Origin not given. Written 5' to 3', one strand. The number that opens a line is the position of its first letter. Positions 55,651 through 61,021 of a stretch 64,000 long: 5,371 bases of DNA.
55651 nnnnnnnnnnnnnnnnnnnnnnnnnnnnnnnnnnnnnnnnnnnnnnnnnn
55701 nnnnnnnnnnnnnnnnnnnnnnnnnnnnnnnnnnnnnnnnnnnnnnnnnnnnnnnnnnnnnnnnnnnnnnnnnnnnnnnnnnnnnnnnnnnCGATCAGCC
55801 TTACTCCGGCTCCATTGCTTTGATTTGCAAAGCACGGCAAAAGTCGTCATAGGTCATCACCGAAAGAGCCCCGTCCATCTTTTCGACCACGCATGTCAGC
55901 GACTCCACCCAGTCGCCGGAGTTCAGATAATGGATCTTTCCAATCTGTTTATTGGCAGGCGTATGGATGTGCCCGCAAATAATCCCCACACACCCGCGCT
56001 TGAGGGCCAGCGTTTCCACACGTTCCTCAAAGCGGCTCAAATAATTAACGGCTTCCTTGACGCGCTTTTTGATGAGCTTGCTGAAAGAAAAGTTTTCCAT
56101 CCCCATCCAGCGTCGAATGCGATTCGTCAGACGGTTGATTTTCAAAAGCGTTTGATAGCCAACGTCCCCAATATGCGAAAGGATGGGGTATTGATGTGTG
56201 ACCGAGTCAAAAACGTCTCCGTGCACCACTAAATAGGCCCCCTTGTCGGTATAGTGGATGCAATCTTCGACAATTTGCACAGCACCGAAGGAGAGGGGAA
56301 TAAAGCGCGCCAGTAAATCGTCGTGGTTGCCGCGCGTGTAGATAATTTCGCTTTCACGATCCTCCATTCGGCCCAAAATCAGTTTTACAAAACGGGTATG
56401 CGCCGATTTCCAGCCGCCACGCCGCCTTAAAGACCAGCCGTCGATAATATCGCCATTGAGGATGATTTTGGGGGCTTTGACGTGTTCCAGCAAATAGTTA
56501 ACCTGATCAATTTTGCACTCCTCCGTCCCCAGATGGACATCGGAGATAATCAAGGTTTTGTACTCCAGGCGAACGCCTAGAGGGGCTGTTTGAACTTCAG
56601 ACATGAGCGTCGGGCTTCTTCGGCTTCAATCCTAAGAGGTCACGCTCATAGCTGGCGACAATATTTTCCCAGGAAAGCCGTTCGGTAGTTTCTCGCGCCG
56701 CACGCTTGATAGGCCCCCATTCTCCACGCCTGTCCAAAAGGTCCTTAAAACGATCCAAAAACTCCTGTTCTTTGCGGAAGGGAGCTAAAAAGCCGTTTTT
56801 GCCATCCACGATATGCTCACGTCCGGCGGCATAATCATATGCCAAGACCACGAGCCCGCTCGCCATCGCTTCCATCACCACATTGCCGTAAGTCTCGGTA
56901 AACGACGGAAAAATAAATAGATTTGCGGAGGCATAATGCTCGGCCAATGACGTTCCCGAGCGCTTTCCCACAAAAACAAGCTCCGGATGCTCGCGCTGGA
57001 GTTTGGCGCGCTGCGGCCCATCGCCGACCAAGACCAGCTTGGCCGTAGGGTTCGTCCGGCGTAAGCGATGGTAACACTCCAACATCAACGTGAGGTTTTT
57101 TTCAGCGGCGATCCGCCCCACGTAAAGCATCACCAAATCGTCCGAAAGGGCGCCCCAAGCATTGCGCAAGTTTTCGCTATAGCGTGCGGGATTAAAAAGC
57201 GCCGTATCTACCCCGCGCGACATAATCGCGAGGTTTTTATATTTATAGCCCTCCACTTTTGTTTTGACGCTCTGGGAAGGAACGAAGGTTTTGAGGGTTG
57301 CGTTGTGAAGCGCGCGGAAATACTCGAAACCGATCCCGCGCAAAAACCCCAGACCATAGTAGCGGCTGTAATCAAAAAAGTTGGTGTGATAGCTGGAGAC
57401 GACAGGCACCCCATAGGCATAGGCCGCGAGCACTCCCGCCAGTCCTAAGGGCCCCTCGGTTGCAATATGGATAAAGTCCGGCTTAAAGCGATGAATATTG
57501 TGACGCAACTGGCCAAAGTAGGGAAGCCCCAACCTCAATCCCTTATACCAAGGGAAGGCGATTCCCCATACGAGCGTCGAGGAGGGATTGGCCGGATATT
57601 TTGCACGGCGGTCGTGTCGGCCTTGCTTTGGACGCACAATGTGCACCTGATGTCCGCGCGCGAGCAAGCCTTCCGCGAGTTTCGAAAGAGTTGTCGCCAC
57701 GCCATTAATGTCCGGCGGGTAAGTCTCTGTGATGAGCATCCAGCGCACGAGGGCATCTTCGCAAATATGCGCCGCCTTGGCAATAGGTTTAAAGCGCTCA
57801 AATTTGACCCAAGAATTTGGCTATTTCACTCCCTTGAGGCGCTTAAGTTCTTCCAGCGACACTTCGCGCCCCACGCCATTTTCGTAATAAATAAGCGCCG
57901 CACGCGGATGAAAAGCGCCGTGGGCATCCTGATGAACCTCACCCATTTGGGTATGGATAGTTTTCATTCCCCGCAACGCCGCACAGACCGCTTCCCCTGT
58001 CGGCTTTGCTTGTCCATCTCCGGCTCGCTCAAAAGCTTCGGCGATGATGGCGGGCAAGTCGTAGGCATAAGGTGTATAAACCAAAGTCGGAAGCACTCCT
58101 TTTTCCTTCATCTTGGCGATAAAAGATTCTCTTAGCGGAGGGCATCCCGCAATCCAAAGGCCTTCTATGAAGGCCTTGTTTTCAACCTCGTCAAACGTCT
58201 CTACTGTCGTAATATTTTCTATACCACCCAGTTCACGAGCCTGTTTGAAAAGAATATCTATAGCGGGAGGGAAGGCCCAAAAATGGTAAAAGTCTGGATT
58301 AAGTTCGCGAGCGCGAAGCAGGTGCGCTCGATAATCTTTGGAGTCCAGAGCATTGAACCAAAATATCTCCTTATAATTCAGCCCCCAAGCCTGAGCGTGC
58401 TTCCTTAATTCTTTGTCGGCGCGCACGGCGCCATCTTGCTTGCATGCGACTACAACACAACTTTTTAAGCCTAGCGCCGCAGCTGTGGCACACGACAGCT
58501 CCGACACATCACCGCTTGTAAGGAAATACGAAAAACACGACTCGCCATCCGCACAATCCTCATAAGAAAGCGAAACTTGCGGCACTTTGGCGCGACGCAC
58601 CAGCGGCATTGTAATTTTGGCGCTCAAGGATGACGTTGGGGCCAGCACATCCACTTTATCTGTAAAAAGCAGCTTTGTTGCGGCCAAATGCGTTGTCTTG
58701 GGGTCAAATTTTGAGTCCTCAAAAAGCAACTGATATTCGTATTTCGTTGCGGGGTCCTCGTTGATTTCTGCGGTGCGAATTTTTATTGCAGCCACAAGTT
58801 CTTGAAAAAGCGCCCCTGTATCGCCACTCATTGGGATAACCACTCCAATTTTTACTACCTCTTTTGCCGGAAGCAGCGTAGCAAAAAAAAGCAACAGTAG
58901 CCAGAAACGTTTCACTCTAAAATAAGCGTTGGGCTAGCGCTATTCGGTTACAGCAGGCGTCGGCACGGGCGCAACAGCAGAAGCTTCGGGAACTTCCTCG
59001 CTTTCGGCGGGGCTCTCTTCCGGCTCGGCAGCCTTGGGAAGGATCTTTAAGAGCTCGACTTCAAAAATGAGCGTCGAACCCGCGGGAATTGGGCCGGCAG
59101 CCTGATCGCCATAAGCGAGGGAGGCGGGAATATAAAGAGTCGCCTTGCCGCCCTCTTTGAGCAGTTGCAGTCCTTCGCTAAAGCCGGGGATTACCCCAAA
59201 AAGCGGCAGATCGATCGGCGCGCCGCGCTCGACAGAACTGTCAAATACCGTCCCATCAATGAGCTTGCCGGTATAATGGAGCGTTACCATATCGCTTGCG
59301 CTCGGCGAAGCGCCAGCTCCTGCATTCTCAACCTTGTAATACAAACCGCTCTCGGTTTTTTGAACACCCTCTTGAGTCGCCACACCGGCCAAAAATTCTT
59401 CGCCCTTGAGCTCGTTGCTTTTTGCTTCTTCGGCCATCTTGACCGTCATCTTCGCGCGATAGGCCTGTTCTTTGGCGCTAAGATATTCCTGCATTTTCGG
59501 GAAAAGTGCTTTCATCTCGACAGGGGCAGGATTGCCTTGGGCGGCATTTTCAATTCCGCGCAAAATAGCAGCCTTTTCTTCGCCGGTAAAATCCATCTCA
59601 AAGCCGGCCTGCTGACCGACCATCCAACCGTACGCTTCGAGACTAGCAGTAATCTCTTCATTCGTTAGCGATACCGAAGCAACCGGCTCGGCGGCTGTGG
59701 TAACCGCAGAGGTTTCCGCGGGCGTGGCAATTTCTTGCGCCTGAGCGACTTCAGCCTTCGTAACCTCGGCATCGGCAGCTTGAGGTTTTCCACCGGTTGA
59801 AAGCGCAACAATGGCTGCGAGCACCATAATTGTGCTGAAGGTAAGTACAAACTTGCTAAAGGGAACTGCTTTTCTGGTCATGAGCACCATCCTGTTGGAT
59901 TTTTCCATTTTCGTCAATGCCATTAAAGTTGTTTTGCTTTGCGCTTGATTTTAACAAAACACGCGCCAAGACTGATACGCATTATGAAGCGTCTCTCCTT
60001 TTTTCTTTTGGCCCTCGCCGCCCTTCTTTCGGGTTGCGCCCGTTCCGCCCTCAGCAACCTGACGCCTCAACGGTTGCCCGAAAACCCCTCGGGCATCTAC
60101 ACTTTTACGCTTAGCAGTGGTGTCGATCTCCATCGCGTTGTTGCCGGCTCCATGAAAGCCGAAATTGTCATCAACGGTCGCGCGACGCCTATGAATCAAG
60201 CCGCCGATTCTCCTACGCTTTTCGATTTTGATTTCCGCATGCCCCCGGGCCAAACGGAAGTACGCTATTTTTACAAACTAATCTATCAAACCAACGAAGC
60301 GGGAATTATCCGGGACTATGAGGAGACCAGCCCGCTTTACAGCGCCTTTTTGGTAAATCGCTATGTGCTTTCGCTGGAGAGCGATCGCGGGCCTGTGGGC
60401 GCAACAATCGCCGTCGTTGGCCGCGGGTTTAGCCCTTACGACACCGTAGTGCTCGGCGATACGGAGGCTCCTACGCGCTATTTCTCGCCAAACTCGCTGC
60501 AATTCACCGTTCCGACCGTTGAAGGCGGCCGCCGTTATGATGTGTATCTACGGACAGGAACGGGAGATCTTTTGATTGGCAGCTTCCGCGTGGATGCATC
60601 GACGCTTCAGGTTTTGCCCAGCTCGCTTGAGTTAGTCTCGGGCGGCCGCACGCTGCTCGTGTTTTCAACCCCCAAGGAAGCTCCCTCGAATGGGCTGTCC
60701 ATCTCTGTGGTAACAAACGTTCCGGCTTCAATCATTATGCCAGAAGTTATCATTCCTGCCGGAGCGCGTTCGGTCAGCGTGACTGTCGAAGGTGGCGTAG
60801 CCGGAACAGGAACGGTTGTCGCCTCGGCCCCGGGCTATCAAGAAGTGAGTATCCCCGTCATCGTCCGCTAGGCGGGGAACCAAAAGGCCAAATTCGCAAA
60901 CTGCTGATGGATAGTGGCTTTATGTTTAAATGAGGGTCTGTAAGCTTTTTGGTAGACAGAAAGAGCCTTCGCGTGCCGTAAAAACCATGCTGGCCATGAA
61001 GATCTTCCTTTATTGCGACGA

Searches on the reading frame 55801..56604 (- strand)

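Call 23: search_protein_families(library=pfam, proteins=[window:55801-56604:-], max_evalue=0.001)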
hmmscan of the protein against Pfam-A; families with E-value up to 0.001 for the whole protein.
window:55801-56604:- (267 aa): 2 families
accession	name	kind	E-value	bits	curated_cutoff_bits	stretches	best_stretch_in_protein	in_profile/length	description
PF00149.33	Metallophos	-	2e-11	45.1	21.5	1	16-216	2-191/191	Calcineurin-like phosphoesterase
PF12850.12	Metallophos_2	-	4.6e-07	30.4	27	0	207-233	110-136/154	Calcineurin-like phosphoesterase superfamily domain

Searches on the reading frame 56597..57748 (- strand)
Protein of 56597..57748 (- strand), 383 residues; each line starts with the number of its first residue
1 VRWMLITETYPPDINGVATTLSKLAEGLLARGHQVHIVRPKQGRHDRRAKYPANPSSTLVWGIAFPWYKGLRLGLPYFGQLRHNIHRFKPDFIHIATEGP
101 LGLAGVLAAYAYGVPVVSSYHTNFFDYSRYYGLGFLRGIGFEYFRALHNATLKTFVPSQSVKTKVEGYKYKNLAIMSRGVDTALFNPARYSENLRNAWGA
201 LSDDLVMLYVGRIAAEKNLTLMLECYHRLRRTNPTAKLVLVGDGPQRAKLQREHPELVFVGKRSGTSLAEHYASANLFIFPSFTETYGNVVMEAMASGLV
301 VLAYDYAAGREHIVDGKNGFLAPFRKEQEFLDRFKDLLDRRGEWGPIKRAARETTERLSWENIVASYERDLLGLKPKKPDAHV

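Call 23: search_protein_families(library=pfam, proteins=[window:56597-57748:-], max_evalue=0.001)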
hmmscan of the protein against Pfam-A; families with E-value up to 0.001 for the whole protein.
window:56597-57748:- (383 aa): 6 families
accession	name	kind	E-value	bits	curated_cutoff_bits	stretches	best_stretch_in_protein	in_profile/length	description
PF13692.12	Glyco_trans_1_4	-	5.2e-31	108.2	27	1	206-339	3-141/142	Glycosyl transferases group 1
PF00534.26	Glycos_transf_1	-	9.7e-31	107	26.4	1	192-341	3-159/172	Glycosyl transferases group 1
PF13439.12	Glyco_transf_4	-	1.2e-29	104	28.5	1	14-183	1-169/170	Glycosyltransferase Family 4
PF13579.12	Glyco_trans_4_4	-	4.5e-17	63.3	29.7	1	15-138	1-115/158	Glycosyl transferase 4-like domain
PF13477.12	Glyco_trans_4_2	-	6.8e-07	30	23.4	1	21-126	13-113/139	Glycosyl transferase 4-like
PF20706.3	GT4-conflict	-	3.5e-05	23.4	26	1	205-302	198-309/385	Family 4 Glycosyltransferase in conflict systems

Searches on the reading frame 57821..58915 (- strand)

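Call 23: search_protein_families(library=pfam, proteins=[window:57821-58915:-], max_evalue=0.001)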
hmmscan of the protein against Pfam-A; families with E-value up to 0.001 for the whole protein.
window:57821-58915:- (364 aa): 2 families
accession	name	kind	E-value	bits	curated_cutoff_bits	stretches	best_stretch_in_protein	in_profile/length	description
PF13458.12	Peripla_BP_6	-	2.7e-26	93.5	31.7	1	21-330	2-323/343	Periplasmic binding protein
PF01094.35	ANF_receptor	-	1.6e-06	27.9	25.4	1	49-232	11-203/353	Receptor family ligand binding region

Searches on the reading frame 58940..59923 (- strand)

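Call 23: search_protein_families(library=pfam, proteins=[window:58940-59923:-], max_evalue=0.001)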
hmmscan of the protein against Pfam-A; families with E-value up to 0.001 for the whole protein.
window:58940-59923:- (327 aa): 2 families
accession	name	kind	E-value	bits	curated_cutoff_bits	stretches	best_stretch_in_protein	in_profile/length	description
PF00254.34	FKBP_C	-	4.5e-26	91.5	21.1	1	207-292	5-94/94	FKBP-type peptidyl-prolyl cis-trans isomerase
PF01346.23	FKBP_N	-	3.4e-14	53.9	22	1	97-198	7-97/97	Domain amino terminal to FKBP-type peptidyl-prolyl isomerase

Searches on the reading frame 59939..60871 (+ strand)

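Call 23: search_protein_families(library=pfam, proteins=[window:59939-60871:+], max_evalue=0.001)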
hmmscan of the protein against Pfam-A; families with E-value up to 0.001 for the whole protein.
window:59939-60871:+ (310 aa): 1 family
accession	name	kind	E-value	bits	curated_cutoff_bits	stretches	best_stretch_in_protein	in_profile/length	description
PF01833.30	TIG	-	4.2e-06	27.1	20.9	1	145-207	5-71/84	IPT/TIG domain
